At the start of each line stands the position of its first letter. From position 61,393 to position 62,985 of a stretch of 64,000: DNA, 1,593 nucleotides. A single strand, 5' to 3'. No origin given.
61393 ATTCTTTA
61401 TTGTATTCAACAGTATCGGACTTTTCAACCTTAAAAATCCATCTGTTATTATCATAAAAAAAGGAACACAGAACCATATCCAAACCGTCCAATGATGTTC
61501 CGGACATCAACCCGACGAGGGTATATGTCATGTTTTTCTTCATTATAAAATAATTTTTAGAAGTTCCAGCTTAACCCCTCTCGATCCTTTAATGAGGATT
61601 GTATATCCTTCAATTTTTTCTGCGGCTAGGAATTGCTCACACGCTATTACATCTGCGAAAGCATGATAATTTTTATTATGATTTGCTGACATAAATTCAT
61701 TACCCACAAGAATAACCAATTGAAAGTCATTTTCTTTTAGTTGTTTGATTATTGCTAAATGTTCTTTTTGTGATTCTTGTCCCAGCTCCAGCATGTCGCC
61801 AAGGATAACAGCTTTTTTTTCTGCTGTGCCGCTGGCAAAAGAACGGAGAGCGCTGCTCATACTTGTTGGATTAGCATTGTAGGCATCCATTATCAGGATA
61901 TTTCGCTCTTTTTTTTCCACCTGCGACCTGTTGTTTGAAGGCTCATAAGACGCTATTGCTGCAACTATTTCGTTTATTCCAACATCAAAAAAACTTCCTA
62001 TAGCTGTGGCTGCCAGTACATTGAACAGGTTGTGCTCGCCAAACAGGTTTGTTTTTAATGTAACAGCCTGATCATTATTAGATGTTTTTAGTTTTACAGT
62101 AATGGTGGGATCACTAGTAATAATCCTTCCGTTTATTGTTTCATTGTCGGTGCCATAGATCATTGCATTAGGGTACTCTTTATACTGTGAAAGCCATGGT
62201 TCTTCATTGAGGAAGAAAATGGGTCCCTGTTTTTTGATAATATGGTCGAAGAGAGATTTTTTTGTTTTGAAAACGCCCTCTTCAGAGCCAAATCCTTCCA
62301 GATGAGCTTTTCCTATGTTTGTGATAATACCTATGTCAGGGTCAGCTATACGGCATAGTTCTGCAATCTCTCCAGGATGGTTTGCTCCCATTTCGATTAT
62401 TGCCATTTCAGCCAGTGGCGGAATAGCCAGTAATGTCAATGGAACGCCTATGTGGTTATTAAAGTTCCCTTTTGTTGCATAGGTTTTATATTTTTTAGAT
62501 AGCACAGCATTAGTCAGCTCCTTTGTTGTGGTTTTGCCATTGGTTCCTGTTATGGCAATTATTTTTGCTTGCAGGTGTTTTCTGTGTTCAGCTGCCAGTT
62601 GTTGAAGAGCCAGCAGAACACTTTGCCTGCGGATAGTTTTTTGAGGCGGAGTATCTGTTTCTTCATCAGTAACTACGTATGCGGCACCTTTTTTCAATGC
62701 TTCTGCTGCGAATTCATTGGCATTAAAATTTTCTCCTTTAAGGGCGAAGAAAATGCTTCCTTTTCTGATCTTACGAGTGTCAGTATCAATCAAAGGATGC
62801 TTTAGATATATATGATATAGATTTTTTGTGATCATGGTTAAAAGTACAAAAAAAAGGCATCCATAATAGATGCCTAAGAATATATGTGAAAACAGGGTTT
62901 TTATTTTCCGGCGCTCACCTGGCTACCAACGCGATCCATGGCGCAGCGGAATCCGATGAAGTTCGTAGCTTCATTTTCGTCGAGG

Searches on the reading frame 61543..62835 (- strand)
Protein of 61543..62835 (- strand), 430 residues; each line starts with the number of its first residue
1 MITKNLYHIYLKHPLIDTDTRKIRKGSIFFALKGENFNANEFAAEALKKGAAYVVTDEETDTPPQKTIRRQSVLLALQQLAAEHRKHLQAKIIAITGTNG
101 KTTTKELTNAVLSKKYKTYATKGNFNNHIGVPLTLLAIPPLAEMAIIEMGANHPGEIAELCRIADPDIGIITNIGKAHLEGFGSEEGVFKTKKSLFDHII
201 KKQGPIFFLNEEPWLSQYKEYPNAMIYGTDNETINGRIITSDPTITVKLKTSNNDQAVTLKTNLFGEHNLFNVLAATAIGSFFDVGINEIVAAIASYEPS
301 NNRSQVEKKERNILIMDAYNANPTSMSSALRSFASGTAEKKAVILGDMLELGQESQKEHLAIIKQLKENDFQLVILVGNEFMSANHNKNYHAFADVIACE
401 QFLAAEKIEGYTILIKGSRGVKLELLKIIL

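Call 44: find_encoding_contigs(protein=window:61543-62835:-, flank=10000, max_places=1)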
Protein window:61543-62835:- (430 aa): 4 contigs read that carry it; 1 place shown.
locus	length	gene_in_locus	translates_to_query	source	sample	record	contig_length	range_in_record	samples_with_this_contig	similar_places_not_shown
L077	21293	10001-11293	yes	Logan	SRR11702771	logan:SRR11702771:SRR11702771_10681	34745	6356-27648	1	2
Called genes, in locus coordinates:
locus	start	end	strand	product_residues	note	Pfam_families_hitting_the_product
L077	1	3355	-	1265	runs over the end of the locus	PF01364:Peptidase_C25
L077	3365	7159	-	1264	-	PF01364:Peptidase_C25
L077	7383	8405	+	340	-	PF11751:PorP_SprF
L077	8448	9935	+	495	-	PF03781:FGE-sulfatase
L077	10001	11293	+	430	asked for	PF08245:Mur_ligase_M, PF02875:Mur_ligase_C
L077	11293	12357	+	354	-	PF03702:AnmK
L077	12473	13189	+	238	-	PF01618:MotA_ExbB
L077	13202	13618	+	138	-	PF02472:ExbD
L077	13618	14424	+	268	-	-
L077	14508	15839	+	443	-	PF08245:Mur_ligase_M, PF27239:FOL3_C (faint), PF02875:Mur_ligase_C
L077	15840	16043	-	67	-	PF02597:ThiS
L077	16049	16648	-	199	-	PF00899:ThiF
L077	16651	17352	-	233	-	PF04016:DUF364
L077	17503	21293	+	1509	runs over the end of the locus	PF08126:Propeptide_C25, PF01364:Peptidase_C25, PF18962:Por_Secre_tail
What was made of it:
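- On T6SSiii membrane complex (TssNQOPR): The rest of the window was covered only by the precomputed Pfam annotations of L077 (call 44).
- On T9SS type A cargo: The organism encodes PorP/SprF and other CTD proteins (call 44).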
